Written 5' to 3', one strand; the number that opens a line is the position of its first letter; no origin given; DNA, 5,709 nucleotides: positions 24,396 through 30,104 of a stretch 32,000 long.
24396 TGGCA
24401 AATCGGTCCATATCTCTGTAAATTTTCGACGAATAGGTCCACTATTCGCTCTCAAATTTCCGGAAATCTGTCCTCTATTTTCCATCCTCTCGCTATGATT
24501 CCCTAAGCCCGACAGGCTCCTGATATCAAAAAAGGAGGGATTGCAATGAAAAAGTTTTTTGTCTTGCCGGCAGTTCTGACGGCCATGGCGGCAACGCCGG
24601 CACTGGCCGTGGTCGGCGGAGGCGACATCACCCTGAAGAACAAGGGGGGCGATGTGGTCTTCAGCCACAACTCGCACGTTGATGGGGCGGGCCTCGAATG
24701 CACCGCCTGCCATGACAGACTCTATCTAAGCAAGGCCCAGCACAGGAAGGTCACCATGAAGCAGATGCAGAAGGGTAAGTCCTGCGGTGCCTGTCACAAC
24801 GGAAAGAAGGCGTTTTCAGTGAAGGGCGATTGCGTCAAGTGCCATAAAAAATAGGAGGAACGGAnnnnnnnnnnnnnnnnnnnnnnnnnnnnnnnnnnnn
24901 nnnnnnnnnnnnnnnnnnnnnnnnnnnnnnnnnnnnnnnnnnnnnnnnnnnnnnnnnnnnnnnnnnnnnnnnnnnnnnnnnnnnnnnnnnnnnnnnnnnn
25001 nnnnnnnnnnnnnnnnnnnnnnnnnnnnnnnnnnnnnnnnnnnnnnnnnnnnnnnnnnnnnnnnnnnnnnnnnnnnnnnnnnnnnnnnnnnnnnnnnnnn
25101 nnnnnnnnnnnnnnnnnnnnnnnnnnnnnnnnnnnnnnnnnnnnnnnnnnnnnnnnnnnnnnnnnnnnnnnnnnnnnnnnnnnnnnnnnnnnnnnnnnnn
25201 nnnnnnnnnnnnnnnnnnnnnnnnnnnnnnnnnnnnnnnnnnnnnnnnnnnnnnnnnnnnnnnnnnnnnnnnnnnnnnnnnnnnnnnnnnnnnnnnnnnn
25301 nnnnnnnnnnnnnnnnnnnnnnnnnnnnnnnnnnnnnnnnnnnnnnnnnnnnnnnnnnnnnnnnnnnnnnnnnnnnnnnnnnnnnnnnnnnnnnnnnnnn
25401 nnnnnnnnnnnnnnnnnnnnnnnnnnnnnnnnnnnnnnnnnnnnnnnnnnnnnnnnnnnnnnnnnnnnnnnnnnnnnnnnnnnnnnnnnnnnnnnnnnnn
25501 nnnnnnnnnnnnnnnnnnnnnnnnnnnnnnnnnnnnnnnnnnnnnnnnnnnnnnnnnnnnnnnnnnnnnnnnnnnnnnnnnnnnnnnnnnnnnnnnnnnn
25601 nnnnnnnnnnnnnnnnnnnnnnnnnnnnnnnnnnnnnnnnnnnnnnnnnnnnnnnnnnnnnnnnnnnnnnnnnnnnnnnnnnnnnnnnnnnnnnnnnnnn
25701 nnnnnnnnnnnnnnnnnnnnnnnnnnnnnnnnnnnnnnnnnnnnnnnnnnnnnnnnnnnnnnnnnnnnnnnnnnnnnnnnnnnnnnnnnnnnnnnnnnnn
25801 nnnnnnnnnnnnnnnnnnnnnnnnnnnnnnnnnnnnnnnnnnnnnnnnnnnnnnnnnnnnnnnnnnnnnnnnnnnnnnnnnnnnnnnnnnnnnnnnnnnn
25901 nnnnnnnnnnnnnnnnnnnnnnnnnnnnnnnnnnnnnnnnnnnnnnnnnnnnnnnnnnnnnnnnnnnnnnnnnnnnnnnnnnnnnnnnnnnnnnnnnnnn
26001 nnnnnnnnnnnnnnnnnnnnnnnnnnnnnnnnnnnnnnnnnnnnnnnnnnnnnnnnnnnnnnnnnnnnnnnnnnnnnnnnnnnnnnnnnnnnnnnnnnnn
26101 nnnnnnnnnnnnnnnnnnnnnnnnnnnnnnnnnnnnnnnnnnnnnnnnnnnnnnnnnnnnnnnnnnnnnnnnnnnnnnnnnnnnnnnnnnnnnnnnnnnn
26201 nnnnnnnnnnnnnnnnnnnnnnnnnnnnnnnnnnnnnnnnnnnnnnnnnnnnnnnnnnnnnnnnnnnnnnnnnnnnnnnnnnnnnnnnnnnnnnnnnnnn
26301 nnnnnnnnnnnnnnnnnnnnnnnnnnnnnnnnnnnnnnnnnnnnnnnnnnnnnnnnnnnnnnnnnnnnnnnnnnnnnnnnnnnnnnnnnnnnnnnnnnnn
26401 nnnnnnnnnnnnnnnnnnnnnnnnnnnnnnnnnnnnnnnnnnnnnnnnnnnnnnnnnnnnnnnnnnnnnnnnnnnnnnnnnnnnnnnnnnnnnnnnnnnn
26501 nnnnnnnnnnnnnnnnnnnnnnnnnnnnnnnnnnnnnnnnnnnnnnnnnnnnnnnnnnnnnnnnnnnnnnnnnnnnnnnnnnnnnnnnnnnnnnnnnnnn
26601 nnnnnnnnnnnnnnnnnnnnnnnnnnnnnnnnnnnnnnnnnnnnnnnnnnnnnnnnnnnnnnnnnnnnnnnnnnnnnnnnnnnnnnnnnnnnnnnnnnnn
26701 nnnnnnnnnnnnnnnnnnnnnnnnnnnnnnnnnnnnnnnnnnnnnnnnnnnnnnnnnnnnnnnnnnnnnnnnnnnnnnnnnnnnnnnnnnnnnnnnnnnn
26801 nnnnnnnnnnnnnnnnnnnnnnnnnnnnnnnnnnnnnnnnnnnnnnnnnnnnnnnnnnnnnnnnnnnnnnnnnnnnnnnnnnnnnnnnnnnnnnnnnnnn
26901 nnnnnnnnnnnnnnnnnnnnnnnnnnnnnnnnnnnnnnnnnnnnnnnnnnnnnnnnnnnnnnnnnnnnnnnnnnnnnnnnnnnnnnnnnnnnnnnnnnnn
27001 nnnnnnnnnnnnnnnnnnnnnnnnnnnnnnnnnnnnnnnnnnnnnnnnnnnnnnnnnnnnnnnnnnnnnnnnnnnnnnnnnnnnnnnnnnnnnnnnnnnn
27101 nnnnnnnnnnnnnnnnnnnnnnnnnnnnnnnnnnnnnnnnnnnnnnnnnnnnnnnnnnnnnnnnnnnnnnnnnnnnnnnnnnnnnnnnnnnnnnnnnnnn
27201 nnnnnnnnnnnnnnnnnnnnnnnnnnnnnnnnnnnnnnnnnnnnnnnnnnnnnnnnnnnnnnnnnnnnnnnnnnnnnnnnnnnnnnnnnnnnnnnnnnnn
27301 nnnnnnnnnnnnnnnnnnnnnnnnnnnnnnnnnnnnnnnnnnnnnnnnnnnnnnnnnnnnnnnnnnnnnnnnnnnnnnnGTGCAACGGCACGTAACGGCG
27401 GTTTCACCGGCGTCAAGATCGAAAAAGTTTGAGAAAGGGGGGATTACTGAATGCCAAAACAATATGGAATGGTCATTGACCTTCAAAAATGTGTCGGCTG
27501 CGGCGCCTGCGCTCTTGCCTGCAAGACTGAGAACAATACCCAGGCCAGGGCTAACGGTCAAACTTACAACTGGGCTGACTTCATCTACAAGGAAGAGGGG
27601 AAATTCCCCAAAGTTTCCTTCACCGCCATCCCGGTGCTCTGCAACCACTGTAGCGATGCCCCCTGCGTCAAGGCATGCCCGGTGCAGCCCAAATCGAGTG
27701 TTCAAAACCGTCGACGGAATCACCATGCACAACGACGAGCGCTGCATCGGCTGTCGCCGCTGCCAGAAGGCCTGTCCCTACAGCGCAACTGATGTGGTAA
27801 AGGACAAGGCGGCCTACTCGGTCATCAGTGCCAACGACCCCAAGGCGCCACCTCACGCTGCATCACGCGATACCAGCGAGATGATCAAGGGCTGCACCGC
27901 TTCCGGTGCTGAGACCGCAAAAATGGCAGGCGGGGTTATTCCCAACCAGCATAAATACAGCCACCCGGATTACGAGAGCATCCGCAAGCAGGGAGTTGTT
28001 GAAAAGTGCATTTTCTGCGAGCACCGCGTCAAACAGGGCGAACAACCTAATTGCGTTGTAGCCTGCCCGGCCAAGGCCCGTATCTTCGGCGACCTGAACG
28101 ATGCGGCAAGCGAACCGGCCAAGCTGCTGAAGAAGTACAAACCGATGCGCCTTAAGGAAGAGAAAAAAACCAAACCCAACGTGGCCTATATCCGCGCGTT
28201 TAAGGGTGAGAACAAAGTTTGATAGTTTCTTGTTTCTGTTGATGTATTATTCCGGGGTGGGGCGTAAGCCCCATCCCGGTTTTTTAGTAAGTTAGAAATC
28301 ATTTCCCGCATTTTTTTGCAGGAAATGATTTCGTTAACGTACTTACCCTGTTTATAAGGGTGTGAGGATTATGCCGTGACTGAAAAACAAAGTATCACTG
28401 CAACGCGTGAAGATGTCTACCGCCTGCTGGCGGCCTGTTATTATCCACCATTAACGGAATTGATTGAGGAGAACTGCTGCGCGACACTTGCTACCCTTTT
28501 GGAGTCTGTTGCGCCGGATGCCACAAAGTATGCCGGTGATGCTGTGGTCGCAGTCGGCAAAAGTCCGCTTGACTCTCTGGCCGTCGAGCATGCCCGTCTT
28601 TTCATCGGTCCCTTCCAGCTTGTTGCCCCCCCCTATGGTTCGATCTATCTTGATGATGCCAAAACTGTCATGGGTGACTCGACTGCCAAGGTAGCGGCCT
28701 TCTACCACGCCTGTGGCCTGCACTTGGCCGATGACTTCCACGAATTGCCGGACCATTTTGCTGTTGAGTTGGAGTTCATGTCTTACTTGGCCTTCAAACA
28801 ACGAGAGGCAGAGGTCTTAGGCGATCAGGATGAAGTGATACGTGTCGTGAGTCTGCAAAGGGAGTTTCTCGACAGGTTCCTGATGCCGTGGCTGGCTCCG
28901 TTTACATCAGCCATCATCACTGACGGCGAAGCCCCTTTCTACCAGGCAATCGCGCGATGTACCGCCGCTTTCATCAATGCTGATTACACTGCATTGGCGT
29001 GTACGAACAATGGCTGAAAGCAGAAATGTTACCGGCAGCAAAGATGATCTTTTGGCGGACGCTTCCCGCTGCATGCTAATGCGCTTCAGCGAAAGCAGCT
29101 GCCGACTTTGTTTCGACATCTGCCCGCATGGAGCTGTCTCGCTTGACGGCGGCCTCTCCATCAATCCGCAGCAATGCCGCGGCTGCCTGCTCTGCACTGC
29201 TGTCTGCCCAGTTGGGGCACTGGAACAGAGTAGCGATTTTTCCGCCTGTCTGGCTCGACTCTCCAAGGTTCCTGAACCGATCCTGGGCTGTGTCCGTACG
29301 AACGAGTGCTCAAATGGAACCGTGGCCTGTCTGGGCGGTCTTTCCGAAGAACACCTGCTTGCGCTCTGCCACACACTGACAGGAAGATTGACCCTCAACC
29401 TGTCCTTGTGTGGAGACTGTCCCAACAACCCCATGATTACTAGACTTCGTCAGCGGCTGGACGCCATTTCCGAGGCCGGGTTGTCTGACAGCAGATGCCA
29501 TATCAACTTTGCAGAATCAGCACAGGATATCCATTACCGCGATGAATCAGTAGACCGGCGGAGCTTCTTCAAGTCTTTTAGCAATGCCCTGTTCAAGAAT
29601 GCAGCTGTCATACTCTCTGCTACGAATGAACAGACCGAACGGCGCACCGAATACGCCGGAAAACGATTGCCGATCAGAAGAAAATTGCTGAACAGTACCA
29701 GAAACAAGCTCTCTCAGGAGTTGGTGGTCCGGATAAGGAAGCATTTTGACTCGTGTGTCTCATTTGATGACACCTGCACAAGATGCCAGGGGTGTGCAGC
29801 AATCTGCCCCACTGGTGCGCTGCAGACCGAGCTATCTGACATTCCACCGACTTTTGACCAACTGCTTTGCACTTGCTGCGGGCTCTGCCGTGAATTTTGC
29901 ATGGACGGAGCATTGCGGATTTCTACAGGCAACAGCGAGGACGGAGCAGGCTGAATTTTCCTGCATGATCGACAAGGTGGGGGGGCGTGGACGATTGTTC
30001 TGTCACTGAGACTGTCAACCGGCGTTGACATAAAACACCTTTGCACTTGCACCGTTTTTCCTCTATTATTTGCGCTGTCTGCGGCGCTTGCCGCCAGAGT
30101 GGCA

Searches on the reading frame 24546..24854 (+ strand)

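Call 4: search_protein_families(library=pfam, proteins=[window:24546-24854:+], max_evalue=0.01)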
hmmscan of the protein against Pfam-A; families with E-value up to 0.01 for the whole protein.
window:24546-24854:+ (102 aa): 2 families
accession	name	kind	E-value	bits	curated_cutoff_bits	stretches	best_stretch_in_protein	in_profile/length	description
PF14522.11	Cytochrome_C7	-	3.9e-20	71.9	24.8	1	37-101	1-67/67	Cytochrome c7 and related cytochrome c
PF02085.21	Cytochrom_CIII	-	0.00064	20.5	22.9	1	32-101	16-83/101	Class III cytochrome C family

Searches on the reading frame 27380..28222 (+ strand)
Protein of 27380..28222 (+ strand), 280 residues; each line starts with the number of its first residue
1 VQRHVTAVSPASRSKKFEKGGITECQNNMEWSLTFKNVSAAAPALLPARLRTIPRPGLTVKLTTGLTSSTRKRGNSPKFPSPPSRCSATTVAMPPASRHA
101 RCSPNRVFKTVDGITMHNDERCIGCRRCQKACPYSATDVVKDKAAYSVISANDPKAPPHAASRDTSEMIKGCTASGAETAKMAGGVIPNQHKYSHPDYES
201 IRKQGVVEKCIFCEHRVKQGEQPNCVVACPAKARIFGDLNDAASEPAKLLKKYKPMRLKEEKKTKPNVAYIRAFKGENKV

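Call 64: search_protein_families(library=pfam, proteins=[window:27380-28222:+], max_evalue=0.00001)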
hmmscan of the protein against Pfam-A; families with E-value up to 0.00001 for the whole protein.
window:27380-28222:+ (280 aa): 5 families
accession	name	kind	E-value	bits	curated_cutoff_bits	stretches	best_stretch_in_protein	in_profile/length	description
PF13247.11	Fer4_11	-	1.5e-11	44.8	26.2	1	202-238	63-99/100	4Fe-4S dicluster domain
PF13237.11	Fer4_10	-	1e-06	29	25.5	0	117-230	4-53/53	4Fe-4S dicluster domain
PF12797.12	Fer4_2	-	2e-06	27.8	24.5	1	115-134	3-22/22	4Fe-4S binding domain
PF12838.12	Fer4_7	-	4.8e-06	27.4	27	0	115-136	31-52/52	4Fe-4S dicluster domain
PF00037.32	Fer4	-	4.8e-06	26.6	21.1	0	118-136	4-22/24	4Fe-4S binding domain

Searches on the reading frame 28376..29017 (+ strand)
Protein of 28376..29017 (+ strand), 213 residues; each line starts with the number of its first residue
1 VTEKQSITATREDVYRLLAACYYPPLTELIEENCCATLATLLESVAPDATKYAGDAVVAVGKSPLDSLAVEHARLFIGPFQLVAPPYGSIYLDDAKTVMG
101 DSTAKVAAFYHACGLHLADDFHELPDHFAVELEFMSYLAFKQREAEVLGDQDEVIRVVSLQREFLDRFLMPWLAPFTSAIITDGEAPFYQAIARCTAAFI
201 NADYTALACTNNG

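Call 64: search_protein_families(library=pfam, proteins=[window:28376-29017:+], max_evalue=0.00001)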
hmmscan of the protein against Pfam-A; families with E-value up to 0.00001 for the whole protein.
window:28376-29017:+ (213 aa): 1 family
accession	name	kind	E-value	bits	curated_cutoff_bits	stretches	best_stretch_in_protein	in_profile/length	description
PF02613.20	Nitrate_red_del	-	4.7e-33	114.6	22.2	1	59-177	20-135/136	Nitrate reductase delta subunit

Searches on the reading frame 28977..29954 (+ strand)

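Call 64: search_protein_families(library=pfam, proteins=[window:28977-29954:+], max_evalue=0.00001)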
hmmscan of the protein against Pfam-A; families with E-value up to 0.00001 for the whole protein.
window:28977-29954:+ (325 aa): 6 families
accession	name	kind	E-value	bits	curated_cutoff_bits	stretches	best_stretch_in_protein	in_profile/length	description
PF00037.32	Fer4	-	1.4e-12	47.3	21.1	0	62-83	3-24/24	4Fe-4S binding domain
PF12837.12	Fer4_6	-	1.3e-09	38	25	0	62-82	4-24/24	4Fe-4S binding domain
PF13187.11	Fer4_9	-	5.4e-08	33.2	27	0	267-312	2-51/52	4Fe-4S dicluster domain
PF12838.12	Fer4_7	-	1.4e-07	32.3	27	1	41-81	4-52/52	4Fe-4S dicluster domain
PF13484.11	Fer4_16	-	9e-07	30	30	0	266-285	1-20/66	4Fe-4S double cluster binding domain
PF25160.1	LdpA_Fe-S-bd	-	3.6e-06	27.1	27.6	0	43-85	7-46/49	LdpA Fe-S cluster-binding domain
